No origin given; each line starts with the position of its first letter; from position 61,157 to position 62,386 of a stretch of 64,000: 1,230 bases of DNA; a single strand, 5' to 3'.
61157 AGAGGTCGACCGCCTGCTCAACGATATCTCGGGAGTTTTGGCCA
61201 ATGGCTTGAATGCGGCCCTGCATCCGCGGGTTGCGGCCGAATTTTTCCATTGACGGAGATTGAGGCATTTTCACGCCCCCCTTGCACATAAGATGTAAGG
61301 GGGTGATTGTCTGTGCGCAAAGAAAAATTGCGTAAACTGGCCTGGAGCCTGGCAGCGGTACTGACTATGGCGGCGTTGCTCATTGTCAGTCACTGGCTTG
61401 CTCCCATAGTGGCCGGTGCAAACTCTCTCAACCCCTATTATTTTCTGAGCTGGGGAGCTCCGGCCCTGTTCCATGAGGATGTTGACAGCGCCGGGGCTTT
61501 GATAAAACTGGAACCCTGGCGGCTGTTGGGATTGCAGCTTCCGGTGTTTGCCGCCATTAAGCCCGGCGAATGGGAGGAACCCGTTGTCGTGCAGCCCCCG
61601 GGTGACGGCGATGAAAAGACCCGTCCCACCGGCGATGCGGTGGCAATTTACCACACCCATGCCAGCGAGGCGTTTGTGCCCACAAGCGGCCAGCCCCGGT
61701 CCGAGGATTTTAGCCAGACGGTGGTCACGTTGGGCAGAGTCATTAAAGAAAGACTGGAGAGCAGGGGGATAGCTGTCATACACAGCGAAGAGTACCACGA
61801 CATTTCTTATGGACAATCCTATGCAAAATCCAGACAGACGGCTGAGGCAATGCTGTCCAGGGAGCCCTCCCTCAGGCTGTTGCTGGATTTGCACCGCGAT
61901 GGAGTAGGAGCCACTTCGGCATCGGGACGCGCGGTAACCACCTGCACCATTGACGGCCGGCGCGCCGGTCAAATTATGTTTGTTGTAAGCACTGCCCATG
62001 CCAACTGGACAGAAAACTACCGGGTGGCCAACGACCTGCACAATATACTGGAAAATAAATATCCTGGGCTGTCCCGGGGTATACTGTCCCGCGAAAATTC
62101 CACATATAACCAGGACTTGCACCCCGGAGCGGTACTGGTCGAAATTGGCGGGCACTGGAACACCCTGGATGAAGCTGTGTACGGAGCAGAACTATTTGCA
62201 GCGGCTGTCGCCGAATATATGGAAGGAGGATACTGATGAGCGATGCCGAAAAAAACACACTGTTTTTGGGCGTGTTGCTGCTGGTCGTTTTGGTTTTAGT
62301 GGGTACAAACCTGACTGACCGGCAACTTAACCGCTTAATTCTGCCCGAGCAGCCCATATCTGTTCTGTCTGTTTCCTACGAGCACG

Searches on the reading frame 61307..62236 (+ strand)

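Call 72: search_protein_families(library=pfam, proteins=[window:61307-62236:+], max_evalue=0.001)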
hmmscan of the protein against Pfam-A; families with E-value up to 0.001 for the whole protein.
window:61307-62236:+ (309 aa): 2 families
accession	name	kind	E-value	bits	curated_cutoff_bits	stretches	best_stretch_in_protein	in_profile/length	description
PF07454.18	SpoIIP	-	1.1e-65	222.2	24.4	1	104-302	75-269/269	Stage II sporulation protein P (SpoIIP)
PF01520.23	Amidase_3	-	0.00053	20.5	27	1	140-302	27-165/174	N-acetylmuramoyl-L-alanine amidase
